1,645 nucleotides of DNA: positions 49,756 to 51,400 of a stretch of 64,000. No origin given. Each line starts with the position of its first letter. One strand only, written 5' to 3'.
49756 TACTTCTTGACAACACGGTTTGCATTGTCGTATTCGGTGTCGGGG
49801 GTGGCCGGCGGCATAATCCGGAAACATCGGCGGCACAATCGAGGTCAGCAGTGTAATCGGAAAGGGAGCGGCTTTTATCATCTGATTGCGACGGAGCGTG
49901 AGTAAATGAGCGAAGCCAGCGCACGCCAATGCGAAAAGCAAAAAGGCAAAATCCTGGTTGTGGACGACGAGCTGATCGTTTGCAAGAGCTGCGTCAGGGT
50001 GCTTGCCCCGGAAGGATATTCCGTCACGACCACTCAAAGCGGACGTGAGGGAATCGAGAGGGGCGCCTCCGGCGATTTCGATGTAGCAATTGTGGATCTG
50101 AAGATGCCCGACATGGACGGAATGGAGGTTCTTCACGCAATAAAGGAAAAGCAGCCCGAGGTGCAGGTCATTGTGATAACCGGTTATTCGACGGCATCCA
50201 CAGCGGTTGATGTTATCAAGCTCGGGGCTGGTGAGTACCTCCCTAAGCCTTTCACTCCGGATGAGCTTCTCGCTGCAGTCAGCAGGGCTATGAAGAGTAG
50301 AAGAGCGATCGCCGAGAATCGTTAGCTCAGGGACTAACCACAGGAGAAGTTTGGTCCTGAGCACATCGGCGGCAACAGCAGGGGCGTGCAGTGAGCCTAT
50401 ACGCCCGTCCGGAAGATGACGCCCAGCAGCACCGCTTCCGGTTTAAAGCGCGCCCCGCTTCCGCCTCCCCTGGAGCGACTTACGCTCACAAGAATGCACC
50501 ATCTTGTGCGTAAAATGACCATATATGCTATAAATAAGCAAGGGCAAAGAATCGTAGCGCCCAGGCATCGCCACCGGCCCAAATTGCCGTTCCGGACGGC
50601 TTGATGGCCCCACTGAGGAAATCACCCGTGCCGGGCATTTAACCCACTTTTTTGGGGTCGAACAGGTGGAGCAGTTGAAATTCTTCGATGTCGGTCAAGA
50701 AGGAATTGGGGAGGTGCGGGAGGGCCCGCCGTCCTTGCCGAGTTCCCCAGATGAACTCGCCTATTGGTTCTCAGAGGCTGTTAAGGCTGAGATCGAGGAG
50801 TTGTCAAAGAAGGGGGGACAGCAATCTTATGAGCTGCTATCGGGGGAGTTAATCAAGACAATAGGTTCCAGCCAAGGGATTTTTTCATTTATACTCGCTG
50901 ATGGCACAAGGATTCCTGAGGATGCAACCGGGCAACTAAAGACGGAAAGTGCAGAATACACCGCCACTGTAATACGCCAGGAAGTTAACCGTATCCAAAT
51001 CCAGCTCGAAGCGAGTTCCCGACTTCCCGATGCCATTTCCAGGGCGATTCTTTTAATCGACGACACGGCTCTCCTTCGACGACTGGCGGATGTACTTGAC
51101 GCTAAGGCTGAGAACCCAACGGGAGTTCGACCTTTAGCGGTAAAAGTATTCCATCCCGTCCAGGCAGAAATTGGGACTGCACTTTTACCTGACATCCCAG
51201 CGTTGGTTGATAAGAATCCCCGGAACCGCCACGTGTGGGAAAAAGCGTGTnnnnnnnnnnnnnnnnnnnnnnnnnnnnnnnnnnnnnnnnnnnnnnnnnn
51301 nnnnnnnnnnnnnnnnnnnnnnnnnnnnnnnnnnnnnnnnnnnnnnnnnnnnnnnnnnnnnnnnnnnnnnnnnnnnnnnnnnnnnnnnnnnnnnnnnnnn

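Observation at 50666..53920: Single-polypeptide helicase + PLD-nuclease (type II Mokosh-like) defence candidate next to a tRNA-linked islet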

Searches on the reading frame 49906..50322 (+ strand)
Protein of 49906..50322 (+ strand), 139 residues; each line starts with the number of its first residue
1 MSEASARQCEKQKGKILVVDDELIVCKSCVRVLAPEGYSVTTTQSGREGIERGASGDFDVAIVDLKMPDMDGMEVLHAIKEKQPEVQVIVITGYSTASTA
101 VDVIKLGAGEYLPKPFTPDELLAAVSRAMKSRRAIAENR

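Call 9: search_protein_families(library=pfam, proteins=[window:49906-50322:+], max_evalue=0.01)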
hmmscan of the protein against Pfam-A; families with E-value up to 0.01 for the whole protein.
window:49906-50322:+ (139 aa): 1 family
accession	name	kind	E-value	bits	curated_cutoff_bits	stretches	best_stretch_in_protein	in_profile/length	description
PF00072.30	Response_reg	-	2e-30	105.7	30.2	1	16-125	1-110/111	Response regulator receiver domain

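Call 69: search_protein_families(library=padloc, proteins=[window:49906-50322:+], max_evalue=0.001)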
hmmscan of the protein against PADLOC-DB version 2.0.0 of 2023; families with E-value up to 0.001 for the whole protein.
window:49906-50322:+ (139 aa): 3 families
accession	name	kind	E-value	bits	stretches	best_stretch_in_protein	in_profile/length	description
PDLC00405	SduA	-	2e-07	28.8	1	10-130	3-130/323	DUF4263 domain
PDLC04725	PDC-M60B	-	0.00011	20.1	0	71-98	77-104/158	-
PDLC04646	PDC-M43A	-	0.0009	17.1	0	5-96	71-163/203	-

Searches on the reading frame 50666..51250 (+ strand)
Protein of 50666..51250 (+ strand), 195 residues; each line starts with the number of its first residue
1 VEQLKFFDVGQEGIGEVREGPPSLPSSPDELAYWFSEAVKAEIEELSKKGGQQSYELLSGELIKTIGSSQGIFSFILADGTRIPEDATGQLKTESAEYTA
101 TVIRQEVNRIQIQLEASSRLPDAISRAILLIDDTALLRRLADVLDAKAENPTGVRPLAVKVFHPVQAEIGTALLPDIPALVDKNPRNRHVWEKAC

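Call 56: predict_structure(alignment_id=A2)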
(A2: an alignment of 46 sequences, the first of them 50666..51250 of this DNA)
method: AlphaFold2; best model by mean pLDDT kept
length: 195 residues; sequences in the alignment: 46
mean_pLDDT: 87.1   pTM: 0.67
mean pLDDT of the five models: 87.1, 85.6, 84.8, 84.4, 83.7
residues with pLDDT >= 90: 109; 70-90: 66; 50-70: 6; < 50: 14
segments of 3 or more residues with pLDDT < 50: 1-12
pLDDT, mean of each block of 10 residues (from residue 1): 44 53 84 92 92 96 97 97 94 98 97 97 98 91 91 81 84 87 83 86
secondary structure, 60 per line:
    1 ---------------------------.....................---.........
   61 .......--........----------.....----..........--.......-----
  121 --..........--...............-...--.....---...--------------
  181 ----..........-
elements in order: H28-48 E52-67 E70-77 E88-92 E97-106 E109-115 E123-132 H135-149 H156-160 H185-194

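Call 60: fold_search(model_id=the predicted structure, library=pdb)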
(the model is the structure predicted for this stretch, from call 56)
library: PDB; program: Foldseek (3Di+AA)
matches with E <= 10: 1545; with E <= 0.001: 1
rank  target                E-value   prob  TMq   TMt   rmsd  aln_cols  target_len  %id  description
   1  2xzo_A                1.4e-04  1.00  0.43  0.19   6.6       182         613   18  Upf1 helicase - RNA complex (released 2011-03-30)
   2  2xzl_A                1.4e-03  1.00  0.38  0.14   6.8       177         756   15  Upf1-RNA complex (released 2011-03-30)
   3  2gk7                  1.9e-03  1.00  0.37  0.16   7.3       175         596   15  Structural and Functional insights into the human Upf1 helicase core (released 2007-01-09)
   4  4b3g_A                2.2e-03  1.00  0.43  0.18   7.8       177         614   11  crystal structure of Ighmbp2 helicase in complex with RNA (released 2012-09-26)
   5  3op1_A                5.3e-03  0.99  0.32  0.23  10.0       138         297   13  Crystal Structure of Macrolide-efflux Protein SP_1110 from Streptococcus pneumoniae (released 2010-09-29)
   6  6qum_F                7.1e-03  1.00  0.29  0.13   3.8        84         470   14  Thermus thermophilus V/A-type ATPase/synthase, rotational state 1 (released 2019-08-28)
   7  2wpd_E                7.1e-03  0.99  0.24  0.12   5.4        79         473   14  The Mg.ADP inhibited state of the yeast F1c10 ATP synthase (released 2010-07-07)
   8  8apa_A1               7.5e-03  1.00  0.29  0.12   4.0        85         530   14  rotational state 1a of the Trypanosoma brucei mitochondrial ATP synthase dimer (released 2022-10-26)
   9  7md2_D                8.5e-03  1.00  0.26  0.12   4.6        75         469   13  The F1 region of ammocidin-bound Saccharomyces cerevisiae ATP synthase (released 2021-08-11)
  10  3wqy_B                9.5e-03  0.98  0.24  0.07   5.0        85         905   15  Crystal structure of Archaeoglobus fulgidus alanyl-tRNA synthetase in complex with wild-type tRNA(Ala) having G3.U70 (released 2014-06-18)
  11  8e5t_f                9.5e-03  0.98  0.23  0.40   4.9        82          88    8  Yeast co-transcriptional Noc1-Noc2 RNP assembly checkpoint intermediate (released 2023-04-12)
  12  3oeh_F                1.1e-02  1.00  0.26  0.12   4.7        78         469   13  Structure of four mutant forms of yeast F1 ATPase: beta-V279F (released 2010-09-15)
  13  20yr_A                1.1e-02  0.80  0.22  0.08   8.7       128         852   14  R583A mutant of glycogen phosphorylase from Segatella copri (released 2026-02-18)
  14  2hld_D                1.1e-02  1.00  0.26  0.12   4.3        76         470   10  Crystal structure of yeast mitochondrial F1-ATPase (released 2006-11-28)
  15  8apk_E1               1.1e-02  1.00  0.26  0.12   4.8        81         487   12  rotational state 3 of the Trypanosoma brucei mitochondrial ATP synthase dimer (released 2022-10-26)
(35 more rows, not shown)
